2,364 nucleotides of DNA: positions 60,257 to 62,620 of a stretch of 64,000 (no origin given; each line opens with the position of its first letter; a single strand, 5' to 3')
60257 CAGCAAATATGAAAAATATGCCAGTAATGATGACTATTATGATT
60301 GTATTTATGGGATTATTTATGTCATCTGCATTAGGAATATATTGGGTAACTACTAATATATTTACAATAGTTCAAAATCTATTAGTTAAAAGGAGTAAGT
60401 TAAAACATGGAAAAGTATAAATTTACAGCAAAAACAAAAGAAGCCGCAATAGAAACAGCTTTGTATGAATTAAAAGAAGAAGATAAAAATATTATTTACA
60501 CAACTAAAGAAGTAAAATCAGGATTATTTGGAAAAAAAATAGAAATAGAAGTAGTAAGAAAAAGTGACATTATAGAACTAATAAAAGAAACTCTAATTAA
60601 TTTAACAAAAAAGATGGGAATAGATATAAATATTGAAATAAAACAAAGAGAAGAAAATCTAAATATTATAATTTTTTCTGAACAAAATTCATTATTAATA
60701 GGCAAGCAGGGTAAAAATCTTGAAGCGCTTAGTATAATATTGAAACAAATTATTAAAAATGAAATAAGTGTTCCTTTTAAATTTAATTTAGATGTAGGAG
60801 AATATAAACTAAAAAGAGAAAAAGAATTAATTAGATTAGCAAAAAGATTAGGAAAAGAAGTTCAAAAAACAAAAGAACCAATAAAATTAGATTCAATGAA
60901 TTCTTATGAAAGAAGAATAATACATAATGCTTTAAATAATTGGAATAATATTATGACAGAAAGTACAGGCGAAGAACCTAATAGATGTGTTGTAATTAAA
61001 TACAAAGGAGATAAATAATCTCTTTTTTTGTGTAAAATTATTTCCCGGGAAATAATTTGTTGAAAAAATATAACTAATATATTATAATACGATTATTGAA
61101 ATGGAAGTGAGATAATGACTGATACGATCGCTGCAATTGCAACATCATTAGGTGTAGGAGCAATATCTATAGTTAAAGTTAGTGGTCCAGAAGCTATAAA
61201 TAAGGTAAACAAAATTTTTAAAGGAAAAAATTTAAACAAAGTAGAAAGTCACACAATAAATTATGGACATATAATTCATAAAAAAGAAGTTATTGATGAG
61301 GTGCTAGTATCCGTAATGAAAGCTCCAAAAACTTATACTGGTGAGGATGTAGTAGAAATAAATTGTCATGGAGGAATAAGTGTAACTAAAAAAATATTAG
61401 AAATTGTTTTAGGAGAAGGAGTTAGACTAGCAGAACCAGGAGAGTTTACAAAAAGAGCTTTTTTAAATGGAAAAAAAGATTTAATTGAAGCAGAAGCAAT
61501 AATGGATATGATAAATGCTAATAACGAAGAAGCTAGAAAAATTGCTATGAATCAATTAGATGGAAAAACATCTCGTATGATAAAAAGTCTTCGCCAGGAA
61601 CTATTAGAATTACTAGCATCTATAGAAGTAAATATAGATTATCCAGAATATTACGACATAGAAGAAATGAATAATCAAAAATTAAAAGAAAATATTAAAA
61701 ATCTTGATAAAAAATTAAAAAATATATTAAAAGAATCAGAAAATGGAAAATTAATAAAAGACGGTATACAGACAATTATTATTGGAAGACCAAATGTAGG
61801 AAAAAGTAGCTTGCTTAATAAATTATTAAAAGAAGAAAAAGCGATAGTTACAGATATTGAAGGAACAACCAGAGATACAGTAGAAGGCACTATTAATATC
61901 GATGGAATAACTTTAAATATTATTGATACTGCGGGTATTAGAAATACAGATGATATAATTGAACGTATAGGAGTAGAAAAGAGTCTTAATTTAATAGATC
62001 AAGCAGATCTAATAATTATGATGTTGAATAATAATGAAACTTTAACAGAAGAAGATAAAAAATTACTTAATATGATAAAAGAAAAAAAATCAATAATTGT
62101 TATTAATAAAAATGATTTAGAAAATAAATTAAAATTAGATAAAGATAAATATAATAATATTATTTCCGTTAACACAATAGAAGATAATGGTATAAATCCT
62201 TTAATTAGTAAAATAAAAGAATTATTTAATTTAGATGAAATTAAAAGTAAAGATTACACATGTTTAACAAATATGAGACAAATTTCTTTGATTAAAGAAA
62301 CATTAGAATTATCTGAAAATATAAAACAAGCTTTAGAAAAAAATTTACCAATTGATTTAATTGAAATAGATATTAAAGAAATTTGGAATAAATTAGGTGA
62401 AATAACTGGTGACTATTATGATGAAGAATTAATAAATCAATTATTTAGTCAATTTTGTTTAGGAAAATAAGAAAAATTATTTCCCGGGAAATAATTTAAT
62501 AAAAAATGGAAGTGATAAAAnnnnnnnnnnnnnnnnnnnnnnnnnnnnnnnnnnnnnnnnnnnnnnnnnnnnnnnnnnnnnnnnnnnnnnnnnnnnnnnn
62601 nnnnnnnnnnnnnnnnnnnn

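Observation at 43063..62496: Four identical 22-bp palindromes that contain the perfect Noc-binding site (NBS), clustered around oriC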

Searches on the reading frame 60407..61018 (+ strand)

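Call 11: search_protein_families(library=ncbifam, proteins=[window:60407-61018:+])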
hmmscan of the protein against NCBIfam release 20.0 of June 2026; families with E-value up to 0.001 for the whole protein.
window:60407-61018:+ (203 aa): 2 families
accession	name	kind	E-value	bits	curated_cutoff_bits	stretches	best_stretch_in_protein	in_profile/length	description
NF041568.1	Jag_EloR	equivalog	1.9e-44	152.1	145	1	5-198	3-202/203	RNA-binding cell elongation regulator Jag/EloR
TIGR01009.1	rpsC_bact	equivalog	0.00031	20.5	114.5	1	32-122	14-102/212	30S ribosomal protein S3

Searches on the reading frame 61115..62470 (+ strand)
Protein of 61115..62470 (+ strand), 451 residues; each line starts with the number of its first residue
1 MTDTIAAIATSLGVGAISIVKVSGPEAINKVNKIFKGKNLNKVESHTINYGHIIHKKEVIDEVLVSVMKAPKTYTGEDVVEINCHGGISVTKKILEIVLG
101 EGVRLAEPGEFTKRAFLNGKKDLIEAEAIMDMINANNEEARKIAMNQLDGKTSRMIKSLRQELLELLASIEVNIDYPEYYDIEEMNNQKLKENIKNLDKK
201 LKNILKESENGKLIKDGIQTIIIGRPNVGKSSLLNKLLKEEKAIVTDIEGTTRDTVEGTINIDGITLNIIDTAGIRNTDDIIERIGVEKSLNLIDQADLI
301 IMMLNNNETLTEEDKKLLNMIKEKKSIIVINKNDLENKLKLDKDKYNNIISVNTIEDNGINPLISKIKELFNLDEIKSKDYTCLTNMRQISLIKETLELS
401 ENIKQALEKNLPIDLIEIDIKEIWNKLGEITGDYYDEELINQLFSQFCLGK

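Call 11: search_protein_families(library=ncbifam, proteins=[window:61115-62470:+])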
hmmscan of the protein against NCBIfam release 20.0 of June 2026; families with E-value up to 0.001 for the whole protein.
window:61115-62470:+ (451 aa): 19 families
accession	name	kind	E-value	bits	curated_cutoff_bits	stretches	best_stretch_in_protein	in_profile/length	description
TIGR00450.1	mnmE_trmE_thdF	equivalog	1.1e-130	436.7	252.6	1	9-451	1-446/446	tRNA uridine-5-carboxymethylaminomethyl(34) synthesis GTPase MnmE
NF003661.0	PRK05291.1-3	equivalog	3.2e-115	386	380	1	2-451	3-448/448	tRNA uridine-5-carboxymethylaminomethyl(34) synthesis GTPase MnmE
TIGR03594.1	GTPase_EngA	equivalog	3.1e-36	125.3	306.7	1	188-348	147-310/432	ribosome biogenesis GTPase Der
NF002828.0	PRK03003.1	equivalog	7.8e-27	94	631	1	196-336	192-337/477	ribosome biogenesis GTPase Der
TIGR00231.1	small_GTP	domain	1.9e-25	89.5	42.5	1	219-342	5-129/164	GTP-binding protein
NF007071.0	PRK09518.1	equivalog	6.9e-25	87.6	953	1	197-336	424-568/706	bifunctional cytidylate kinase/GTPase Der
TIGR03918.1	GTP_HydF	equivalog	1.8e-24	86.3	325.55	1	221-375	11-171/392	[FeFe] hydrogenase H-cluster maturation GTPase HydF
NF000908.1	PRK00089.1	equivalog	6.7e-23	81.4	237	1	221-423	7-215/291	GTPase Era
TIGR00436.1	era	equivalog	1.9e-15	57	116.25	1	222-359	5-139/270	GTPase Era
TIGR03596.1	GTPase_YlqF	equivalog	1.1e-13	51.1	208.2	1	185-275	86-173/276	ribosome biogenesis GTPase YlqF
TIGR00437.1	feoB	equivalog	3.5e-09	35.9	315.65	1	224-411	1-180/594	ferrous iron transport protein B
TIGR03597.1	GTPase_YqeH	equivalog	3.7e-07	29.6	297.4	1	214-383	152-321/361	ribosome biogenesis GTPase YqeH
NF008956.1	PRK12299.1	equivalog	6.8e-07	28.6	300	1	222-370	163-324/327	GTPase ObgE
NF008955.0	PRK12297.1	equivalog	4.4e-06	25.9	406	1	222-376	164-333/429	GTPase ObgE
TIGR03598.1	GTPase_YsxC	equivalog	7.2e-06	25.8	124.45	1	215-345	16-151/186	ribosome biogenesis GTP-binding protein YihA/YsxC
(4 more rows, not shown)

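Call 13: find_encoding_contigs(protein=window:61115-62470:+, flank=10000, max_places=6)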
Protein window:61115-62470:+ (451 aa): 1 contig read that carries it; 1 place shown.
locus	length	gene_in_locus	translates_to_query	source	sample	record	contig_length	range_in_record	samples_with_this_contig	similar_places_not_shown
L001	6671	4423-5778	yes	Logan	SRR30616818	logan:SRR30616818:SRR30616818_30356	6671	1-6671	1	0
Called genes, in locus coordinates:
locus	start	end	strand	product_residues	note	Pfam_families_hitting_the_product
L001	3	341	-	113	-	?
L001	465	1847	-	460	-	PF11638:DnaA_N, PF00308:Bac_DnaA, PF01695:IstB_IS21, PF00004:AAA (faint), PF08299:Bac_DnaA_C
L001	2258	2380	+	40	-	PF00468:Ribosomal_L34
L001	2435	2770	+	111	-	PF00825:Ribonuclease_P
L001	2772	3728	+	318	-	PF02096:60KD_IMP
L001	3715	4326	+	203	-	PF13083:KH_KhpA-B (weak), PF01424:R3H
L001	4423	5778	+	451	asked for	PF10396:TrmE_N, PF00350:Dynamin_N (faint), PF12631:MnmE_helical, PF00071:Ras (weak), PF01926:MMR_HSR1, PF02421:FeoB_N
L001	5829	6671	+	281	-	?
